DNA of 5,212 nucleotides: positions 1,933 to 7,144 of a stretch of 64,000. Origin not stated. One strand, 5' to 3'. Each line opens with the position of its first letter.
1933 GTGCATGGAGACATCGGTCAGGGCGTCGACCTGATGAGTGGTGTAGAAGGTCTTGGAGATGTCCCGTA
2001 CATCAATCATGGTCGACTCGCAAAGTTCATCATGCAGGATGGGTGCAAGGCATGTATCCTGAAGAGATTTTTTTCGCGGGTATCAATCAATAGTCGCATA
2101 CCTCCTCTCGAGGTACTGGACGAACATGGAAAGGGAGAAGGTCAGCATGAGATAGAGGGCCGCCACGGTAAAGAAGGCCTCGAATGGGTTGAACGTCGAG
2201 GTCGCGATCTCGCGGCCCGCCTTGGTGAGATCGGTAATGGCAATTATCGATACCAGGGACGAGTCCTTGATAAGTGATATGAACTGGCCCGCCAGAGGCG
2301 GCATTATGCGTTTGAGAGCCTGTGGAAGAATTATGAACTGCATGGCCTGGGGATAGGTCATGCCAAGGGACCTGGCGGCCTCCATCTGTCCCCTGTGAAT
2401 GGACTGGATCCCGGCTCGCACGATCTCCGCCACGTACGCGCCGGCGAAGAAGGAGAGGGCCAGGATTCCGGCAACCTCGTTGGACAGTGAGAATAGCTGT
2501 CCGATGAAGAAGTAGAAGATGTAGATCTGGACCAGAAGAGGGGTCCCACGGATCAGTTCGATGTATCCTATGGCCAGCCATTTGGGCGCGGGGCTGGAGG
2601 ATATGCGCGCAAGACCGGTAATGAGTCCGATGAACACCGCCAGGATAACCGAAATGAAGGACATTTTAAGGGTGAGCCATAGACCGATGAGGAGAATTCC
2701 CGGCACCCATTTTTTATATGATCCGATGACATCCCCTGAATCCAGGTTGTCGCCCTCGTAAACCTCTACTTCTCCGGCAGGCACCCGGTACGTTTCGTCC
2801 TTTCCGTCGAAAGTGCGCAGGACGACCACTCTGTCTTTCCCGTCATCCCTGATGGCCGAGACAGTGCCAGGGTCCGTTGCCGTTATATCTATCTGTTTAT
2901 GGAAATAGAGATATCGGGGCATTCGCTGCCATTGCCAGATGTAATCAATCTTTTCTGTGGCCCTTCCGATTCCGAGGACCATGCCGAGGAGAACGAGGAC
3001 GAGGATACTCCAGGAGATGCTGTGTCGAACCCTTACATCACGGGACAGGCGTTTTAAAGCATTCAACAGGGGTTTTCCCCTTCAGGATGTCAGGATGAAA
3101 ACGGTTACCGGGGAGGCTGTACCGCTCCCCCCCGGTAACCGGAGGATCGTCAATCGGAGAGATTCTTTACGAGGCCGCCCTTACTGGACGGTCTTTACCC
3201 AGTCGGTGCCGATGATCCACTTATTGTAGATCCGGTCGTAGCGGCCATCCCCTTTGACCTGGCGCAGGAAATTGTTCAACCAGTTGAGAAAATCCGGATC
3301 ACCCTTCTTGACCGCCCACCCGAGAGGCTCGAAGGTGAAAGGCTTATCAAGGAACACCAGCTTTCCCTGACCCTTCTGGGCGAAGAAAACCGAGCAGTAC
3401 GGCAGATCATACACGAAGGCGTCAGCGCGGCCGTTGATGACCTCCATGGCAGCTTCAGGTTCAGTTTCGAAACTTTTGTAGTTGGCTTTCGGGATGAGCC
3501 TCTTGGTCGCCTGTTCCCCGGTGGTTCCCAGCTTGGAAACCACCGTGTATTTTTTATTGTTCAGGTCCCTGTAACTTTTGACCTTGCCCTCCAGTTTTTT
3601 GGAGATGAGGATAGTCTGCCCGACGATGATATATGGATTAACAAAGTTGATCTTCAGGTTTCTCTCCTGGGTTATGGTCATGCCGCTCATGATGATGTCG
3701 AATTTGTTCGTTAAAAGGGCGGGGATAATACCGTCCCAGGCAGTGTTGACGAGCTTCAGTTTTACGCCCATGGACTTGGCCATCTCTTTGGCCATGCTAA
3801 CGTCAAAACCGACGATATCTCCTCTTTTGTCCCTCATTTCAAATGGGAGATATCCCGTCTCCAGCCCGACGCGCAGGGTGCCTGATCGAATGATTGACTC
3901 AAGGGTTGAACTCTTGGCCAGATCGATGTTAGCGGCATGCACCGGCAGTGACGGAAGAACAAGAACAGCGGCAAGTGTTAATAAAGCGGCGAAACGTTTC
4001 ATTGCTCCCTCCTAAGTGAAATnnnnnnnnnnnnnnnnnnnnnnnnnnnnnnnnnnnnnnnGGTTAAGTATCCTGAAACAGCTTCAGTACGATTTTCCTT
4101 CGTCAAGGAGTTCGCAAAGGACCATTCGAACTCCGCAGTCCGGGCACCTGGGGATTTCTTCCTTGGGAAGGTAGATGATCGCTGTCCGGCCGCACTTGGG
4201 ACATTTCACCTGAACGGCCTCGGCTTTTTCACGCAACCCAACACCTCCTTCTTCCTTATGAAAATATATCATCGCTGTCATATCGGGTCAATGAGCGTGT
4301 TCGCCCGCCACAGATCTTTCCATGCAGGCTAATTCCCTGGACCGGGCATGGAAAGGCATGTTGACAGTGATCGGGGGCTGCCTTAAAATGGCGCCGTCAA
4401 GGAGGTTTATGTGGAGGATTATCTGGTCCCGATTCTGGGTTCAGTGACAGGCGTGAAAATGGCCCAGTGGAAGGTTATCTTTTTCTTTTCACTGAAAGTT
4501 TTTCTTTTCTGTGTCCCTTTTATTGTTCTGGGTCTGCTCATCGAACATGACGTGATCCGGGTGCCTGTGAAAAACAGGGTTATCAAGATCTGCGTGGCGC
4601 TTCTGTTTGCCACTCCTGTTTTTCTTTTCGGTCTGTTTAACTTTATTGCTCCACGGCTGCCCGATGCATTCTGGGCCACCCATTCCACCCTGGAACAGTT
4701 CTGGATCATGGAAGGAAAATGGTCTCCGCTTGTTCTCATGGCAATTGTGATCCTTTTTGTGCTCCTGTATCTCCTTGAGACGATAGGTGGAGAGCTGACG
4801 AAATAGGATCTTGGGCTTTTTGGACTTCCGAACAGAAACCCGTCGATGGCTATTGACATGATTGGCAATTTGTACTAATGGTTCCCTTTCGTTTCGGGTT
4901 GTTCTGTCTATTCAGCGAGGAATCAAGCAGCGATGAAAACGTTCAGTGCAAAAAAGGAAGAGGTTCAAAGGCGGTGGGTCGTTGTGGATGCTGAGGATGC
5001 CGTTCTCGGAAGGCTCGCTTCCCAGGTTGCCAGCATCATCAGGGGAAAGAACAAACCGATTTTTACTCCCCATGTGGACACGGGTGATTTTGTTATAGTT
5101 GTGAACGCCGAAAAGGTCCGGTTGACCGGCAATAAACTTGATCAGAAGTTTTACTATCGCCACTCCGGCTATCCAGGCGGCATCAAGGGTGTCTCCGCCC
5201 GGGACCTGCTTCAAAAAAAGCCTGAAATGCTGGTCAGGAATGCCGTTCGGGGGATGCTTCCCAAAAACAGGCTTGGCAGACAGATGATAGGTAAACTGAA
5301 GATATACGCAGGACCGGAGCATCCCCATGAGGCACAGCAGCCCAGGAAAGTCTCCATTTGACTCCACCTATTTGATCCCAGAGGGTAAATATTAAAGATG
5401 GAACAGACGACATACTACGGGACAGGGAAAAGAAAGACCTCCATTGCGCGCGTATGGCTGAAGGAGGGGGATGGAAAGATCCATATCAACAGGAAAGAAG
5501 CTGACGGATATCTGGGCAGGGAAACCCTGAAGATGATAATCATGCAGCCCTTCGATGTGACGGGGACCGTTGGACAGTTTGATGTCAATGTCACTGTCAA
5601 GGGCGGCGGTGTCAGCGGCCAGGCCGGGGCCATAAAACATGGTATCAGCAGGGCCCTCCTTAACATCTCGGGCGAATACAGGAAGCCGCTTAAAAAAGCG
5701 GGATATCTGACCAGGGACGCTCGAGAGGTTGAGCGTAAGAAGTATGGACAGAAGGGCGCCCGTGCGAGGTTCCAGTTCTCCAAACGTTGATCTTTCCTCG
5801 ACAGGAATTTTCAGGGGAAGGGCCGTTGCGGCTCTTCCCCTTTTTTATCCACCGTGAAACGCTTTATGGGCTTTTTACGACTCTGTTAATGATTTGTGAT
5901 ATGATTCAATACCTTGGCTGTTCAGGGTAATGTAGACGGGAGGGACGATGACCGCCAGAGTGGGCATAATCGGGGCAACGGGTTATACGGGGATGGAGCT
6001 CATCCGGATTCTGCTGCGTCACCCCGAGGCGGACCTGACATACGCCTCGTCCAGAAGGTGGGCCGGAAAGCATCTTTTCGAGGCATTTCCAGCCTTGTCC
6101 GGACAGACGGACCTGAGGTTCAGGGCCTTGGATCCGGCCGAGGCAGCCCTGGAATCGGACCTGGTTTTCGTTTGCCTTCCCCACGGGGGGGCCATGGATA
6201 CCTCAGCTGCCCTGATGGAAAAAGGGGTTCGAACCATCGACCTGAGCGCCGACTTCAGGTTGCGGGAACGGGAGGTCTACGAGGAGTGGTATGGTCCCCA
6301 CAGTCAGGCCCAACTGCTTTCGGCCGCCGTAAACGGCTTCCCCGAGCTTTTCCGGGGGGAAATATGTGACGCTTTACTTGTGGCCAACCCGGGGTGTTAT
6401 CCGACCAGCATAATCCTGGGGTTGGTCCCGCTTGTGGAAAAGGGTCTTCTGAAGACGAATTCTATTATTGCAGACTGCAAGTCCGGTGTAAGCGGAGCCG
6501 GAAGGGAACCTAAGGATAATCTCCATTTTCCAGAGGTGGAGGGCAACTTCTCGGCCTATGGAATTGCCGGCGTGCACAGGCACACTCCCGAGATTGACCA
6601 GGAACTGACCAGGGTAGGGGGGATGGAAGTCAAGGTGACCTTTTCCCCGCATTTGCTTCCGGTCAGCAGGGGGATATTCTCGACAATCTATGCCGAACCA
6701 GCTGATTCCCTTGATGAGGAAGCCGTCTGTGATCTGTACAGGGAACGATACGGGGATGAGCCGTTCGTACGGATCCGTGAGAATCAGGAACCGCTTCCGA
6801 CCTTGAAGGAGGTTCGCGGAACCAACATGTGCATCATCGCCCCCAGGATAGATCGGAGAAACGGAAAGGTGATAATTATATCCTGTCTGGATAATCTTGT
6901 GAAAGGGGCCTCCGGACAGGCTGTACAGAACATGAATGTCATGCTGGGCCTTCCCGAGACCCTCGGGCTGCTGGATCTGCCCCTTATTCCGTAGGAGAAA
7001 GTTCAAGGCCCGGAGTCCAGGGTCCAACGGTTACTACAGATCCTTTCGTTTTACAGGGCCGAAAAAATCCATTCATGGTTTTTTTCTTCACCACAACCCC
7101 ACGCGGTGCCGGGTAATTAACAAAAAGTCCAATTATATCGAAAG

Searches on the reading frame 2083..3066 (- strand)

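Call 48: search_protein_families(library=pfam, proteins=[window:2083-3066:-], max_evalue=0.01)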
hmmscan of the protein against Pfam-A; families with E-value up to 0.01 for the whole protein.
window:2083-3066:- (327 aa): 1 family
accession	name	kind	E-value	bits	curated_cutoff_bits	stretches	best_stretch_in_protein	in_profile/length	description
PF00528.27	BPD_transp_1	-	3.5e-22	79.5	26.4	1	144-323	2-182/184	Binding-protein-dependent transport system inner membrane component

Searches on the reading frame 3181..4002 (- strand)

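Call 48: search_protein_families(library=pfam, proteins=[window:3181-4002:-], max_evalue=0.01)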
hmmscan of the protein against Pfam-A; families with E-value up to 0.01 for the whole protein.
window:3181-4002:- (273 aa): 3 families
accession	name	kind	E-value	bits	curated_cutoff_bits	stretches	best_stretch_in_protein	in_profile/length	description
PF00497.25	SBP_bac_3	-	5.6e-41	139.8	26.4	1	43-263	1-130/132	Bacterial extracellular solute-binding proteins, family 3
PF10613.14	Lig_chan-Glu_bd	-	4.8e-11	43.2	30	1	62-136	41-114/115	Ligated ion channel L-glutamate- and glycine-binding site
PF09084.16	NMT1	-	0.0052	17.1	20.5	0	107-197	52-145/216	NMT1/THI5 like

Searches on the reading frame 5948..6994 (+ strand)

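Call 47: search_protein_families(library=pfam, proteins=[window:5948-6994:+], max_evalue=0.00001)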
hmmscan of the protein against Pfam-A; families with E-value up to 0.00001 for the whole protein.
window:5948-6994:+ (348 aa): 3 families
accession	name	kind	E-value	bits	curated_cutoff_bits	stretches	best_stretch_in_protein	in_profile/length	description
PF22698.1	Semialdhyde_dhC_1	-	5.9e-59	199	27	1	150-316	1-165/165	Semialdehyde dehydrogenase, dimerisation domain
PF01118.30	Semialdhyde_dh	-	2.1e-27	96.3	26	1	4-140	1-119/121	Semialdehyde dehydrogenase, NAD binding domain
PF02774.23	Semialdhyde_dhC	-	7.8e-25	88.5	26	1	159-319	1-184/184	Semialdehyde dehydrogenase, dimerisation domain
